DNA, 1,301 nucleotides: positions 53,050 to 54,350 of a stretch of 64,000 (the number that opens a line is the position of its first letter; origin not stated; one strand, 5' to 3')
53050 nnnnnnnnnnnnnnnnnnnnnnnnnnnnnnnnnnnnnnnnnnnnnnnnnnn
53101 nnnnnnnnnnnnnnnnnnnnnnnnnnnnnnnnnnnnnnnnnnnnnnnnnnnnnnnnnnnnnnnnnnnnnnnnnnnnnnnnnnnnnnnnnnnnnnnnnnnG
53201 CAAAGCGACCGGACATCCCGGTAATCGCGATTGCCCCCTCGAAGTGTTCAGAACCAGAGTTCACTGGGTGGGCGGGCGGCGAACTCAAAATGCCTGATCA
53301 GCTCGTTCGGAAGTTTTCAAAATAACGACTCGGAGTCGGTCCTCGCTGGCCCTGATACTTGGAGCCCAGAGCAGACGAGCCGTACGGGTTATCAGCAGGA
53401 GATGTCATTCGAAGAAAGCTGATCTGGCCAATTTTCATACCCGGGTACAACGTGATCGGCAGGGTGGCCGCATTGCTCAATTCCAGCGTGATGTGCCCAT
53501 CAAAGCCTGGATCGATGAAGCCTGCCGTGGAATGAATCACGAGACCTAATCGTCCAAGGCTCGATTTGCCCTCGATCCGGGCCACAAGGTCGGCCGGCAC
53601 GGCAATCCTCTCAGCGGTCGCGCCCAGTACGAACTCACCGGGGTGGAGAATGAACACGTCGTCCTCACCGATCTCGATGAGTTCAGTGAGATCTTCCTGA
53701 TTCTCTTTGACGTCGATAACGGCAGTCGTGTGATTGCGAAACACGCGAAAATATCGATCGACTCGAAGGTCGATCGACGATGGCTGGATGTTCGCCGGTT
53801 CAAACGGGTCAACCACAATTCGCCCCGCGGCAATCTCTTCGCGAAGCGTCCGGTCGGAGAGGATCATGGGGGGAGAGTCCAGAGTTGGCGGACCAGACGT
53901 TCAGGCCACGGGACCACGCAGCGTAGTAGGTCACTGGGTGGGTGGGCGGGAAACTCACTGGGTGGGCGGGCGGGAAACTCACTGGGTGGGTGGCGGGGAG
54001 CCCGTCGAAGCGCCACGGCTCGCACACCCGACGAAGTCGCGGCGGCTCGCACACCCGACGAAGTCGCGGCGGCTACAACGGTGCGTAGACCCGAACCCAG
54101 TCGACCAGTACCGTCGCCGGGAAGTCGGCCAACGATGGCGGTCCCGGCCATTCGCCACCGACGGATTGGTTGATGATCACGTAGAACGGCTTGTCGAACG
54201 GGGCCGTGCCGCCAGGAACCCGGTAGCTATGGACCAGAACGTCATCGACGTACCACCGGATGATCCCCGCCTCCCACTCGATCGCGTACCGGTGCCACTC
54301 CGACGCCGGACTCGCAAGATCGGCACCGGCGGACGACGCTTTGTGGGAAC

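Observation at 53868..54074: Tandem G-quadruplex-type repeat array plus a 27-nt tandem repeat in the dcd-PKS upstream region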

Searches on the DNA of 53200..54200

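Call 28: search_rna_families(source=window, start=53200, end=54200, threshold=evalue, max_evalue=10)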
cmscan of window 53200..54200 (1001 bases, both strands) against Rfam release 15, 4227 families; matches with E-value up to 10: 2.
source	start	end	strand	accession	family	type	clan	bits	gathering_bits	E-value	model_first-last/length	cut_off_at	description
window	53628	53684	+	RF04340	Plastid-psbJ-4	Cis-reg;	CL00152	17.3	55.2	6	1-65/65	no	Plastid-psbJ-4 3UTR RNA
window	53716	53969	-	RF01891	TUG1_3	Gene; lncRNA;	-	14.1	90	1.9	1-236/236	no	Taurine upregulated gene 1 conserved region 3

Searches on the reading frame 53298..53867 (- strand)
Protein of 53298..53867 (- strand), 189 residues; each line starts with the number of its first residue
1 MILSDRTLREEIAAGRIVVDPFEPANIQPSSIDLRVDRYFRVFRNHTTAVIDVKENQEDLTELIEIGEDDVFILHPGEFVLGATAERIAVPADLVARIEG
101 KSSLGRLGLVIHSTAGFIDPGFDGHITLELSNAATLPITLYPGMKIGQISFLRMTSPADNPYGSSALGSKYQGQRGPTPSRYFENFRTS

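Call 11: find_encoding_contigs(protein=window:53298-53867:-, flank=10000, max_places=10)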
Protein window:53298-53867:- (189 aa): 1 contig read that carries it; 1 place shown.
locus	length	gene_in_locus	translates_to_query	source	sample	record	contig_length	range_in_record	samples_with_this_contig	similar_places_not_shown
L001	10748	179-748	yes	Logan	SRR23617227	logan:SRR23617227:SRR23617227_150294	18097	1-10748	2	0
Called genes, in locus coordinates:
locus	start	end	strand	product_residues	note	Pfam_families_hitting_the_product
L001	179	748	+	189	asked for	PF06559:DCD_N, PF22569:DCD_C, PF22769:DCD, PF00692:dUTPase (weak)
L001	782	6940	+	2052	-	PF00109:ketoacyl-synt, PF02801:Ketoacyl-synt_C, PF16197:KAsynt_C_assoc (weak), PF00698:Acyl_transf_1, PF08659:KR, PF21089:PKS_DH_N, PF00550:PP-binding, PF00975:Thioesterase, +1 more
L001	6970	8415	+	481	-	-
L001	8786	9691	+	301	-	PF04932:Wzy_C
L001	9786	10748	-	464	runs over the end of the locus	-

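Call 12: search_protein_families(library=pfam, proteins=[window:53298-53867:-])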
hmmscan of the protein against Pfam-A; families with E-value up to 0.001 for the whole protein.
window:53298-53867:- (189 aa): 4 families
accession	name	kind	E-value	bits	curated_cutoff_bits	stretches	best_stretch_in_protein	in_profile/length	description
PF22769.1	DCD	-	2.9e-54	183.7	27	1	2-154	1-153/153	dCTP deaminase-like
PF22569.1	DCD_C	-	4e-13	49.6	22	1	45-175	47-185/192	2'-deoxycytidine 5'-triphosphate deaminase (DCD), C-terminal domain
PF06559.16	DCD_N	-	5e-12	46.4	21.4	1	2-152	4-161/164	2'-deoxycytidine 5'-triphosphate deaminase (DCD) N-terminal domain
PF00692.24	dUTPase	-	4.2e-07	30.2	22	1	73-156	25-106/129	dUTPase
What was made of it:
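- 53298..53867 (-): dcd (dCTP deaminase). Call 12 (PF22769).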

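Call 29: list_cluster_members(proteins=[P0001, window:53298-53867:-, P0002])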
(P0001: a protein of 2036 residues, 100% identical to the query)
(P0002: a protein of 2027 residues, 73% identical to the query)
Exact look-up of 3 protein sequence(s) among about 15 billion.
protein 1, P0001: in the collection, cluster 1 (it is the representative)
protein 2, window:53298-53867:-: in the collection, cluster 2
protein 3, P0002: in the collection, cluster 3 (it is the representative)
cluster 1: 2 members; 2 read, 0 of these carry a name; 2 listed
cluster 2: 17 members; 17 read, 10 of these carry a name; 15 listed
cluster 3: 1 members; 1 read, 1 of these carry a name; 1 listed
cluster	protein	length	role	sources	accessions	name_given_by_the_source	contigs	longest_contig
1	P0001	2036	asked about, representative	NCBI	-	-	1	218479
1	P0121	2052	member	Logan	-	-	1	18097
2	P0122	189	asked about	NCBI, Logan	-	-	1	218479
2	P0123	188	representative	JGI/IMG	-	dCTP deaminase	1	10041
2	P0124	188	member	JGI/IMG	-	dCTP deaminase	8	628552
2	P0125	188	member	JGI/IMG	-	dCTP deaminase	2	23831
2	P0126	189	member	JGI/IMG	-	dCTP deaminase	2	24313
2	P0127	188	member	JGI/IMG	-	dCTP deaminase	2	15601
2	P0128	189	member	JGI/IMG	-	dCTP deaminase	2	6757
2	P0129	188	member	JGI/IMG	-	dCTP deaminase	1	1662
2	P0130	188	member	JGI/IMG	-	dCTP deaminase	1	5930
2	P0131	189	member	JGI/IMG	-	dCTP deaminase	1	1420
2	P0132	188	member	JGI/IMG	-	dCTP deaminase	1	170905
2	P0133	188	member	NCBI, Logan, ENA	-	-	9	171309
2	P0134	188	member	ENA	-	-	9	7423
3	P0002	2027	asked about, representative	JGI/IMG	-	acyl transferase domain-containing protein/thioesterase domain-containing protein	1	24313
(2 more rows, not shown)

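Call 30: find_related_loci(query=window:53298-53867:-, collection=metagenome_contigs, flank=4000)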
Query window:53298-53867:- (189 aa) in metagenome_contigs; peptide patterns used: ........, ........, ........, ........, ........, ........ (x = any residue, [..] = any of these).
600 stretches matched a pattern (row limit reached: there are more); 577 encode a relative of the query (tblastn E <= 1e-3); the best 80 are kept; 80 distinct loci.
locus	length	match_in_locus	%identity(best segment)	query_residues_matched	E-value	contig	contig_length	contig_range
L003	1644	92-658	81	1-189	4e-112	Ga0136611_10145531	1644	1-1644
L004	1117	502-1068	78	1-189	6e-112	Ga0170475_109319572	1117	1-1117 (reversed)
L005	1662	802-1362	78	1-187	5e-109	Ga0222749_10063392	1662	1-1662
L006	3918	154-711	81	1-186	6e-102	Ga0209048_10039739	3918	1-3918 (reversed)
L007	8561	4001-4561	79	1-187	1e-100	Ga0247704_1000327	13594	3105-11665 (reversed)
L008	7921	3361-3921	78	1-187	1e-100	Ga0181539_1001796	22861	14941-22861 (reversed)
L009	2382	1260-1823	77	1-188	5e-104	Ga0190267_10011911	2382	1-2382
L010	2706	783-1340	77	1-186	2e-103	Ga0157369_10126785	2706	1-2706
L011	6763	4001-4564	78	1-188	3e-100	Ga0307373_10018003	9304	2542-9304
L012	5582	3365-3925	78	1-187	2e-100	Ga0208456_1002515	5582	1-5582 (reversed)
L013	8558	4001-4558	77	1-186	9e-100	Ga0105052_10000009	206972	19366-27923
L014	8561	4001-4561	77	1-187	5e-100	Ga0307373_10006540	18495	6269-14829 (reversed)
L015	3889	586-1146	78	1-187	8e-101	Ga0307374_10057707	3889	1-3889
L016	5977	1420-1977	80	1-186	5e-100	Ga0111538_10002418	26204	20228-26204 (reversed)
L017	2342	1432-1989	76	1-186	3e-103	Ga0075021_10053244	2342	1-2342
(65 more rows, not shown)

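Call 31: find_related_loci(query=window:53298-53867:-, collection=genome_contigs, flank=4000)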
Query window:53298-53867:- (189 aa) in genome_contigs; peptide patterns used: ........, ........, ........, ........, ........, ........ (x = any residue, [..] = any of these).
600 stretches matched a pattern (row limit reached: there are more); 581 encode a relative of the query (tblastn E <= 1e-3); the best 80 are kept; 80 distinct loci.
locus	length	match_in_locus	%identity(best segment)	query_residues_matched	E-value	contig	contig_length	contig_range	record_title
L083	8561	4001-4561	90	1-187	1e-115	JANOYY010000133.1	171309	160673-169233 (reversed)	MAG: Acidimicrobiia bacterium isolate VAR_79_metabat_578 VAR_79_k141_1756907, whole genome shotgun sequence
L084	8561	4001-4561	84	1-187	2e-108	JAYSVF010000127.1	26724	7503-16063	MAG: Acidimicrobiia bacterium isolate GFS_12750 GFS_12750_126, whole genome shotgun sequence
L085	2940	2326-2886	81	1-187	4e-108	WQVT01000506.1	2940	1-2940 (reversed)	MAG: Acidimicrobiaceae bacterium isolate Emb289P1bin40 Ga0123355_10198175, whole genome shotgun sequence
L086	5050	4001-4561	79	1-187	1e-103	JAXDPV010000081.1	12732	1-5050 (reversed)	MAG: Actinomycetota bacterium isolate BP_72 scaffold_5362599, whole genome shotgun sequence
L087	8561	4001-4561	80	1-187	6e-104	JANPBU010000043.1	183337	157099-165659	MAG: Acidimicrobiia bacterium isolate VAR_78_metabat_618 VAR_78_k141_2434834, whole genome shotgun sequence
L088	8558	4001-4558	78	1-186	5e-103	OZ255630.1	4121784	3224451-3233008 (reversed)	MAG: Acidimicrobiales bacterium isolate 013cf3e4-f03f-4248-a16c-9fa5d98e55c6 genome assembly, chromosome: 1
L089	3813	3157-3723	80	1-189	7e-104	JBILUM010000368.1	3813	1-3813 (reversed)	MAG: Ilumatobacteraceae bacterium isolate ME2018-08-06_3300044608_group8_bin193 Rohwer_bin109_scaffold_56204_c1, whole g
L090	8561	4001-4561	77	1-187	2e-101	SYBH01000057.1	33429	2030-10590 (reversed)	MAG: Actinomycetota bacterium isolate F1-20-MAGs160 F1-20__c228419, whole genome shotgun sequence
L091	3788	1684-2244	78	1-187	2e-102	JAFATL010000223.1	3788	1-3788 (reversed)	MAG: Actinomycetota bacterium isolate CP_BM_ER_R9_11 BM_ER_R9_k147_540984, whole genome shotgun sequence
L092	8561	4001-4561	77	1-187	2e-101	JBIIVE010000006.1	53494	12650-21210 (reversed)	MAG: Acidimicrobiales bacterium isolate ME2004-09-30_3300044641_group2_bin80 Rohwer_bin116_scaffold_254_c1, whole genome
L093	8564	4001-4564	78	1-188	1e-101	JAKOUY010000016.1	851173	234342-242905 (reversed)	MAG: Actinomycetes bacterium isolate JPNG_maxbin.022 k201_145731, whole genome shotgun sequence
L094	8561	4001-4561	76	1-187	5e-101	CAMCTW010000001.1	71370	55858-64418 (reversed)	MAG: Bifidobacterium breve isolate MsH-01oct19-144 genome assembly, contig: MsH-01oct19-C515, whole genome shotgun seque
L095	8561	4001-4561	81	1-187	5e-101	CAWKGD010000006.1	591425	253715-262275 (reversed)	MAG: uncultured Acidimicrobiaceae bacterium isolate MFD09222.bin.1.182 genome assembly, contig: contig_79456, whole geno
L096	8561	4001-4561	76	1-187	5e-101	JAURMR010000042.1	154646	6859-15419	MAG: Acidimicrobiales bacterium isolate SFB_Oligo_Co_41 k141_4238669, whole genome shotgun sequence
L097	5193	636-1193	77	1-186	5e-101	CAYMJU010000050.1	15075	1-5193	MAG TPA_asm: uncultured Acidimicrobiales bacterium isolate binchicken_co165_317 genome assembly, contig: k141_369726, wh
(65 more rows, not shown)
